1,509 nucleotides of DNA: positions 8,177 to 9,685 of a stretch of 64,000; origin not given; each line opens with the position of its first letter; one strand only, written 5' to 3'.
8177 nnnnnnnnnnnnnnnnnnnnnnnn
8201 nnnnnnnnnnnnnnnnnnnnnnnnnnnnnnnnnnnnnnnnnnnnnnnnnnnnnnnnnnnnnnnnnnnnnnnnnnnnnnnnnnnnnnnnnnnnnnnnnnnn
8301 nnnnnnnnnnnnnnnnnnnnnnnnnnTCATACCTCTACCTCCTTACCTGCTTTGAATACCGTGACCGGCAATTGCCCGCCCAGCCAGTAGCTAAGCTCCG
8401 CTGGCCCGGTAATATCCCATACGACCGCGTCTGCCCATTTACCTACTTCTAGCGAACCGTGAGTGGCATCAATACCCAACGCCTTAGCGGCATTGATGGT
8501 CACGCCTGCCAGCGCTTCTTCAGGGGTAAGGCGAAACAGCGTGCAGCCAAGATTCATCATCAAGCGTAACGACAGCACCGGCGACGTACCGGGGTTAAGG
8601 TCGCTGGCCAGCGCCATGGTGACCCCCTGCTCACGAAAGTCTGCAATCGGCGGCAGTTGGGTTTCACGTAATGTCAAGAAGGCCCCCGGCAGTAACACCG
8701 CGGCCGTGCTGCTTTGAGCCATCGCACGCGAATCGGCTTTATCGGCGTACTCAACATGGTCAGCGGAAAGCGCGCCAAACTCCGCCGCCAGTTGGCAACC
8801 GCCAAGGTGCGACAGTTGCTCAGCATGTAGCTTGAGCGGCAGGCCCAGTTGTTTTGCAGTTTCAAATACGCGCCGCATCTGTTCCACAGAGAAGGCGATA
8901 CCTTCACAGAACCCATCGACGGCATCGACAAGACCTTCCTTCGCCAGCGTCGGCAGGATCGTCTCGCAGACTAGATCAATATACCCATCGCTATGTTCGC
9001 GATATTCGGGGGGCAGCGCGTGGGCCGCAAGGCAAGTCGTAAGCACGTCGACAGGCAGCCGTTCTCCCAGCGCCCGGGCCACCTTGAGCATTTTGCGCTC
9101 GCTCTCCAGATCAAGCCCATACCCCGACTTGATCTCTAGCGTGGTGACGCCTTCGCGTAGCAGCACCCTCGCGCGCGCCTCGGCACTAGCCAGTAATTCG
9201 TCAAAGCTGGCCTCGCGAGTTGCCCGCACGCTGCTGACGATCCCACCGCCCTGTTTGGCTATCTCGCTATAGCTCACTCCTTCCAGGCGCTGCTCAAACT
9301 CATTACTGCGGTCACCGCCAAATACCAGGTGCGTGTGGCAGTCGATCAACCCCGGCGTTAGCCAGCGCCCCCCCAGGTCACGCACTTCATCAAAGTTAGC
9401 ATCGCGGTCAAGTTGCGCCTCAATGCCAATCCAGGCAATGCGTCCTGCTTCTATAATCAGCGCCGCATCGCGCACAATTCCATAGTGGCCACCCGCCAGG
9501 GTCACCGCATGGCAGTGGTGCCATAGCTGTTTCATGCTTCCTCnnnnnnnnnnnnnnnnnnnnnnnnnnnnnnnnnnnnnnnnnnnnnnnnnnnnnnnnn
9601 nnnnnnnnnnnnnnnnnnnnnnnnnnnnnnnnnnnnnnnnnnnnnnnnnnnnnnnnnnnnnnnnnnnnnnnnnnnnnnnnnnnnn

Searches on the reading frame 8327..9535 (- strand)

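Call 6: search_protein_families(library=ncbifam, proteins=[window:8327-9535:-])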
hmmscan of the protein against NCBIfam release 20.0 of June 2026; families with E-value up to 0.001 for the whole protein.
window:8327-9535:- (402 aa): 40 families (the best 25 are shown)
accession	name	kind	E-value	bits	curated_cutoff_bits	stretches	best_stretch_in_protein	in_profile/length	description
TIGR01224.1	hutI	equivalog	1.2e-145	485.1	298.15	1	23-398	3-376/377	imidazolonepropionase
TIGR02967.1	guan_deamin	equivalog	1.1e-16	60.8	375.4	2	260-376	245-363/401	guanine deaminase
NF006679.0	PRK09228.1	subfamily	9e-16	57.6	351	2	260-378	270-390/433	guanine deaminase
NF006549.0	PRK09045.1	equivalog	1.4e-14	53.5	540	2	256-376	255-381/444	TRZ/ATZ family hydrolase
NF051886.1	XaaProDiPepCaul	equivalog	2.8e-14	52.9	500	2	20-112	15-100/398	Xaa-Pro dipeptidase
NF005211.0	PRK06687.1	equivalog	1.1e-12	47.4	703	2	335-377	333-375/419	TRZ/ATZ family protein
NF006689.0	PRK09237.1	equivalog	8.9e-11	41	371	1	24-75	23-71/383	amidohydrolase/deacetylase family metallohydrolase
NF006056.0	PRK08204.1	subfamily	9.9e-11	41.1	391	1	216-374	200-380/449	hypothetical protein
NF005557.0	PRK07228.1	equivalog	5.1e-10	38.6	522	1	260-375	255-376/445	5'-deoxyadenosine deaminase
NF006055.0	PRK08203.1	equivalog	5.9e-10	38.3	532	1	12-71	15-72/455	8-oxoguanine deaminase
NF011990.0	PRK15446.2-6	subfamily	3.8e-09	35.7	233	0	20-68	16-64/390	alpha-D-ribose 1-methylphosphonate 5-triphosphate diphosphatase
NF011989.0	PRK15446.2-5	equivalog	5.6e-09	35.2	565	0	20-68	17-61/385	alpha-D-ribose 1-methylphosphonate 5-triphosphate diphosphatase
TIGR02318.1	phosphono_phnM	equivalog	7.2e-09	35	390.55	0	21-69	14-56/376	phosphonate metabolism protein PhnM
NF004801.0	PRK06151.1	subfamily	8e-09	34.8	416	0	11-132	12-124/491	chlorohydrolase family protein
TIGR00221.1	nagA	equivalog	6.1e-08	32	225.65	0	18-88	16-83/380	N-acetylglucosamine-6-phosphate deacetylase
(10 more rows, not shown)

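Call 7: search_protein_families(library=pfam, proteins=[window:8327-9535:-])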
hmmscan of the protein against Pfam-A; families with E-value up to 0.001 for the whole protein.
window:8327-9535:- (402 aa): 2 families
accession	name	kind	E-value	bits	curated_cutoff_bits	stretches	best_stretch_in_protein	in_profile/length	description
PF01979.26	Amidohydro_1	-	1e-24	87.9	25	1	59-400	2-345/345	Amidohydrolase family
PF07969.17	Amidohydro_3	-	4.3e-18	66.5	29.7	2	108-375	151-446/472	Amidohydrolase family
